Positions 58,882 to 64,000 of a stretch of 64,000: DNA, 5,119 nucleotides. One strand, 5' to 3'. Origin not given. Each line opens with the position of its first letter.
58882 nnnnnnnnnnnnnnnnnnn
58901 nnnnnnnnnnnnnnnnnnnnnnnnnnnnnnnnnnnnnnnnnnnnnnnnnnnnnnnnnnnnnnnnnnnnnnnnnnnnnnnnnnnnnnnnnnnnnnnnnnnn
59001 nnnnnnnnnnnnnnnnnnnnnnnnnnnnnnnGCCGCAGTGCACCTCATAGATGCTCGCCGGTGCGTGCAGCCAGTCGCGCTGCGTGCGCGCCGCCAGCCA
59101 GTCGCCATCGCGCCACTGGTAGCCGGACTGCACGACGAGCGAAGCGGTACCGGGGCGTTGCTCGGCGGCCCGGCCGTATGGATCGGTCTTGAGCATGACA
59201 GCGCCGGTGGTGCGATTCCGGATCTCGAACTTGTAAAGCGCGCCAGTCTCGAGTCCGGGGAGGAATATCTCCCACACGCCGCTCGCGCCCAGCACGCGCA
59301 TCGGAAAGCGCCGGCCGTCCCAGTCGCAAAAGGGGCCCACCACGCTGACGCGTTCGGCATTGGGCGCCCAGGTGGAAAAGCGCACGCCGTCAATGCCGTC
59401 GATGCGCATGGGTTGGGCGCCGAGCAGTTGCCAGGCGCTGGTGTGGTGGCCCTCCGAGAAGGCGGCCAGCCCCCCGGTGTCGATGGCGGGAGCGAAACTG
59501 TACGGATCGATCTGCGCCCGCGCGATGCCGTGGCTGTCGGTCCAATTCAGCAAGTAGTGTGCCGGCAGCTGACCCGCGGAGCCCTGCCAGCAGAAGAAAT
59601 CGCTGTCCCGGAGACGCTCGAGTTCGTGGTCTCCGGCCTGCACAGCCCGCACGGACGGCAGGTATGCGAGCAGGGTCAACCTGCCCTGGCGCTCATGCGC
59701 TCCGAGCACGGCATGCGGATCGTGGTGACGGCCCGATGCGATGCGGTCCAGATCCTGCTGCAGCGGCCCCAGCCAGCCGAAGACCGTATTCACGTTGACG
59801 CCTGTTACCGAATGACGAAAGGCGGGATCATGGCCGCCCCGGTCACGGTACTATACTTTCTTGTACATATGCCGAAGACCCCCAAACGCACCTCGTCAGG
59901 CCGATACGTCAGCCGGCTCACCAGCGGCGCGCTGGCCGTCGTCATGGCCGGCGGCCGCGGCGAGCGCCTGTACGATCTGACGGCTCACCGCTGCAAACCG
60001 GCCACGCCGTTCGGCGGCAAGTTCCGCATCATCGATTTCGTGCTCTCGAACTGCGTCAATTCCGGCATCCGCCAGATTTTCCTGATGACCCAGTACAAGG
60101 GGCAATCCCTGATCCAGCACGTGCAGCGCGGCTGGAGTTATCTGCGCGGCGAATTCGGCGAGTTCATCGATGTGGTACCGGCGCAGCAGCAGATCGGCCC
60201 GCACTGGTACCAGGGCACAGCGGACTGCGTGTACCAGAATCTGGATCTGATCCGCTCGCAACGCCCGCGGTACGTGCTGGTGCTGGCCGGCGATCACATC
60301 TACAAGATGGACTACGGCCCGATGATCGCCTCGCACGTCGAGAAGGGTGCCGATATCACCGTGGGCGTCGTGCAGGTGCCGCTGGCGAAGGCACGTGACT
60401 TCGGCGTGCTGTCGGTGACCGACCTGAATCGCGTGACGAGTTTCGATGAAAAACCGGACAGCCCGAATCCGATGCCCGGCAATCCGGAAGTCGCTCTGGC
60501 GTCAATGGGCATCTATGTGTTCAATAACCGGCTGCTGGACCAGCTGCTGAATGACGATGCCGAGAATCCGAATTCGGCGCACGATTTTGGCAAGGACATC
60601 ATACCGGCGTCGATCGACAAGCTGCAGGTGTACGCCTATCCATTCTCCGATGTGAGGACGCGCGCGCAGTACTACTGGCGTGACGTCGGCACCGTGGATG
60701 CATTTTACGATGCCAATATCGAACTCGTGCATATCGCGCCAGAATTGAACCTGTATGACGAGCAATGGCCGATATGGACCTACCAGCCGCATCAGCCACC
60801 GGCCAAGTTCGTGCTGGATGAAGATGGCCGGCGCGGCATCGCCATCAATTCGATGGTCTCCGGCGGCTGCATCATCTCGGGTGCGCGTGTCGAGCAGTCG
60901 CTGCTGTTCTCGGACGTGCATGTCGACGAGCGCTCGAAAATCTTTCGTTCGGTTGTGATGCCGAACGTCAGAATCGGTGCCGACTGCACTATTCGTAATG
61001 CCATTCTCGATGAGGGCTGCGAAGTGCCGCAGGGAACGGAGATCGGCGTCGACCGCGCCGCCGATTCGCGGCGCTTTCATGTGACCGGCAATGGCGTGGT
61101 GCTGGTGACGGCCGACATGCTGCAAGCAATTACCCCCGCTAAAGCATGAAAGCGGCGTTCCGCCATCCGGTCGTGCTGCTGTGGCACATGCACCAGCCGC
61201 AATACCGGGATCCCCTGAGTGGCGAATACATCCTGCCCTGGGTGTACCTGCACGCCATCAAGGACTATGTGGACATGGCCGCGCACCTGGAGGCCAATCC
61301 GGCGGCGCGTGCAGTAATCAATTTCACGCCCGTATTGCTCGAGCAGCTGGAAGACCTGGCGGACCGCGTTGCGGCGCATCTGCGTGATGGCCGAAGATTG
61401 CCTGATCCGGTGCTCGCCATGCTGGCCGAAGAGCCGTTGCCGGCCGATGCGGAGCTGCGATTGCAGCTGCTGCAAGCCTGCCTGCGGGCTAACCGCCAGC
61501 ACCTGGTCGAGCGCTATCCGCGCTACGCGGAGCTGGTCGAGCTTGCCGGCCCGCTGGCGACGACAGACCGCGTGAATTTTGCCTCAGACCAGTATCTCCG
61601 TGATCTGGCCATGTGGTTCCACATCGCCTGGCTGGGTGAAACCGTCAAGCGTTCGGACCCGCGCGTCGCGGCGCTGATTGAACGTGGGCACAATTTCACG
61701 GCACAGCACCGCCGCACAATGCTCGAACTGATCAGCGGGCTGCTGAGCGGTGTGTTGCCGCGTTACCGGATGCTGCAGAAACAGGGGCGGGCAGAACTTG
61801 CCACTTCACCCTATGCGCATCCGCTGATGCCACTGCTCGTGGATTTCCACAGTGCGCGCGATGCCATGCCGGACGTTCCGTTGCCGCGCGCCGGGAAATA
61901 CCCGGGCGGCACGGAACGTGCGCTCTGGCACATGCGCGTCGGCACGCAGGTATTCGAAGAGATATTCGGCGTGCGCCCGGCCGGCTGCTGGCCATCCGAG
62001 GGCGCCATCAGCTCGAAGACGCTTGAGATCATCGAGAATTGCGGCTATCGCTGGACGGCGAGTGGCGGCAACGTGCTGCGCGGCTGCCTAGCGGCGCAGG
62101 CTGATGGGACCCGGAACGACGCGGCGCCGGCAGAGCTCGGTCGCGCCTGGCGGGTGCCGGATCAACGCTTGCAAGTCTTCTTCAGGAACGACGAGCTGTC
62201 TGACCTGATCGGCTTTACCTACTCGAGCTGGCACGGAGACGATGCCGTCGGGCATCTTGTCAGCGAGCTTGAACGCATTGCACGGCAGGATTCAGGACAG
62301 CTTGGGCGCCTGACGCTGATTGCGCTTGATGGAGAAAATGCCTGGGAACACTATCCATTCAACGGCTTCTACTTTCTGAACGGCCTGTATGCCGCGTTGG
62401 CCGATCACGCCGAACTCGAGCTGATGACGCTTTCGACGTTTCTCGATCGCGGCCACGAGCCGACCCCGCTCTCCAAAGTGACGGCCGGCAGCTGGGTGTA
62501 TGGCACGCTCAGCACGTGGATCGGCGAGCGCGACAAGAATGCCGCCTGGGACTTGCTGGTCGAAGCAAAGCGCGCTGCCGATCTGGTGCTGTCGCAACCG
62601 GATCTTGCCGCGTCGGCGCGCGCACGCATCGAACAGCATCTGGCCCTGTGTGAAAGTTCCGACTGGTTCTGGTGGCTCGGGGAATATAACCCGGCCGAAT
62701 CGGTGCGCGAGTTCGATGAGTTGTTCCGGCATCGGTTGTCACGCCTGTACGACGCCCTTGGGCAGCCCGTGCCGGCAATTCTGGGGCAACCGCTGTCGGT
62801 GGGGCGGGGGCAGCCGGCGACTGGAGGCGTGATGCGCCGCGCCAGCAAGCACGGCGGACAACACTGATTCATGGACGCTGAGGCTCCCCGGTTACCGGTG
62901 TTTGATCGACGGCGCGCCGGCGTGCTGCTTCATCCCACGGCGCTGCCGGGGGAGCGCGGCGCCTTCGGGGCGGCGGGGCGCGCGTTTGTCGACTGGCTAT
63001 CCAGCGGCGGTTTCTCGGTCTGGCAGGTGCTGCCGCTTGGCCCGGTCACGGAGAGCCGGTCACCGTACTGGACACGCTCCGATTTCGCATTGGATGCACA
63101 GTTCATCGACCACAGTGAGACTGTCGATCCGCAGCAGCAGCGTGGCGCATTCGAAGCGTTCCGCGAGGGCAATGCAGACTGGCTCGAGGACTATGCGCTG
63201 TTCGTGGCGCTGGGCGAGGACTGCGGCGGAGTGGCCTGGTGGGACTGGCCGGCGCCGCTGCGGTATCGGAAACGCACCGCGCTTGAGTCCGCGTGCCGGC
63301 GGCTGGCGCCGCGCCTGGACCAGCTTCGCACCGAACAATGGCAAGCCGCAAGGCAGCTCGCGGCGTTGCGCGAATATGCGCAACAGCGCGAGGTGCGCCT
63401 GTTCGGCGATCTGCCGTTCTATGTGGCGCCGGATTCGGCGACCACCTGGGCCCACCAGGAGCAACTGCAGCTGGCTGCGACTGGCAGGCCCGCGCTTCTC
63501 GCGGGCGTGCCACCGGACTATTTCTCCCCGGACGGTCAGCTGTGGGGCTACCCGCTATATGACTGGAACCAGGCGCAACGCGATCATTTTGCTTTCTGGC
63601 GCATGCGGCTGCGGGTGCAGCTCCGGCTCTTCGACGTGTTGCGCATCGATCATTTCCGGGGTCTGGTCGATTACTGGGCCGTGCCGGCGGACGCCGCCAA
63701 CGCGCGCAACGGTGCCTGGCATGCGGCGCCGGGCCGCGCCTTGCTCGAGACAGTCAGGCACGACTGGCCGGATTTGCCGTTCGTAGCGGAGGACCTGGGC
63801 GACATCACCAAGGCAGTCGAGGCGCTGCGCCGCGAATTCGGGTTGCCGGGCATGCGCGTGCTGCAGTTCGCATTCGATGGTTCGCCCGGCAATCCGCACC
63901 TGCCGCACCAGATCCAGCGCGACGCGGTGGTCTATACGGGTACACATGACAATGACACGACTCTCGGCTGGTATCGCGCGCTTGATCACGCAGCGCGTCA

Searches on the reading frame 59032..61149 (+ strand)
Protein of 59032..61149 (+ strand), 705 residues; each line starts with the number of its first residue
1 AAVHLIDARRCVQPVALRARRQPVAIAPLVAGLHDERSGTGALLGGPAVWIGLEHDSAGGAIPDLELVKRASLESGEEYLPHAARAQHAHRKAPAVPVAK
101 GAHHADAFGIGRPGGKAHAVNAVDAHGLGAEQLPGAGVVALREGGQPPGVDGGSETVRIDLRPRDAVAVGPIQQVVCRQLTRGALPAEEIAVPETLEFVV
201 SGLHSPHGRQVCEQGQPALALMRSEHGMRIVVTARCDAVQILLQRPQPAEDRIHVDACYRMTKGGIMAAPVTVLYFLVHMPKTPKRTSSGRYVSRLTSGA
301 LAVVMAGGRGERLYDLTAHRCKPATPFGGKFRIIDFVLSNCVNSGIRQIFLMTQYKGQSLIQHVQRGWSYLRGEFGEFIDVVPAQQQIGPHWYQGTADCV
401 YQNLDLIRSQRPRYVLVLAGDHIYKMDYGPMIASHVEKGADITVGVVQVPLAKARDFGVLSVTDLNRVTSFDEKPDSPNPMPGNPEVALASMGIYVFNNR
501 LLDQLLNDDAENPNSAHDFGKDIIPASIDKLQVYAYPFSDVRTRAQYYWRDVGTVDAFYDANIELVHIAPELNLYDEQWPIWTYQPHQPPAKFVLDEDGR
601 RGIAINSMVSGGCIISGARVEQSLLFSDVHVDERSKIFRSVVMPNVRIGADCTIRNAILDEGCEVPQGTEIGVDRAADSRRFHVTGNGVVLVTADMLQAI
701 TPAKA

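Call 10: search_protein_families(library=pfam, proteins=[window:59032-61149:+])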
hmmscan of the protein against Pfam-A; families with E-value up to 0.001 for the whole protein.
window:59032-61149:+ (705 aa): 5 families
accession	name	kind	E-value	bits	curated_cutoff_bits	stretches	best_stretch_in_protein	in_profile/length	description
PF00483.29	NTP_transferase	-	1e-60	205.8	21.2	1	302-563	2-240/245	Nucleotidyl transferase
PF24894.1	Hexapep_GlmU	-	1.8e-41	140.9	23.3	1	589-692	1-104/104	GlmU-like, C-terminal hexapeptide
PF25084.1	LbH_EIF2B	-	4.1e-07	30.4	54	1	610-671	25-87/105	EIF2B subunit epsilon LbH domain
PF25247.1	LbH_GLGC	-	2.5e-06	27.9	27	0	644-693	72-125/135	GLGC left-handed parallel beta-helix domain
PF12804.13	NTP_transf_3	-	7.9e-05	23.3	27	1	302-445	1-121/160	MobA-like NTP transferase domain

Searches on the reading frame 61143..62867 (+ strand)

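Call 10: search_protein_families(library=pfam, proteins=[window:61143-62867:+])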
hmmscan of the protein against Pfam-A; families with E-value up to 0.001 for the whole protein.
window:61143-62867:+ (574 aa): 1 family
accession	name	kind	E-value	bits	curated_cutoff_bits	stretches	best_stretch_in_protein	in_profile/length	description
PF03065.20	Glyco_hydro_57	-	2e-52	178.8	21.2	1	12-436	2-281/291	Glycosyl hydrolase family 57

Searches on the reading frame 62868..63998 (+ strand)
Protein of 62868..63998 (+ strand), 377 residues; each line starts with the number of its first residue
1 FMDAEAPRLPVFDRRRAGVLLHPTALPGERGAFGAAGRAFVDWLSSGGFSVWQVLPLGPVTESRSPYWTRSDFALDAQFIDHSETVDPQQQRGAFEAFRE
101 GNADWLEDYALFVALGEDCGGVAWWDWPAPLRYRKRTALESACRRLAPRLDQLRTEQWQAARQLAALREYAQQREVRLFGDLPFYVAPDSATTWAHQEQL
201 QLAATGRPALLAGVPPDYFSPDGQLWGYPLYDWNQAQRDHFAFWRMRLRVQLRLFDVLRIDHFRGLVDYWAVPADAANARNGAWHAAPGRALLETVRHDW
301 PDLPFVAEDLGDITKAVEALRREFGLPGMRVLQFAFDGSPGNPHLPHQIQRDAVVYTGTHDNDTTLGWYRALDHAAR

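Call 10: search_protein_families(library=pfam, proteins=[window:62868-63998:+])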
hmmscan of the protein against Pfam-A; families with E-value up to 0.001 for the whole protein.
window:62868-63998:+ (377 aa): 1 family
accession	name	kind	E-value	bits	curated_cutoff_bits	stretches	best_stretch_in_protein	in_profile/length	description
PF02446.23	Glyco_hydro_77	-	5.1e-117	392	25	2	89-373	107-391/465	4-alpha-glucanotransferase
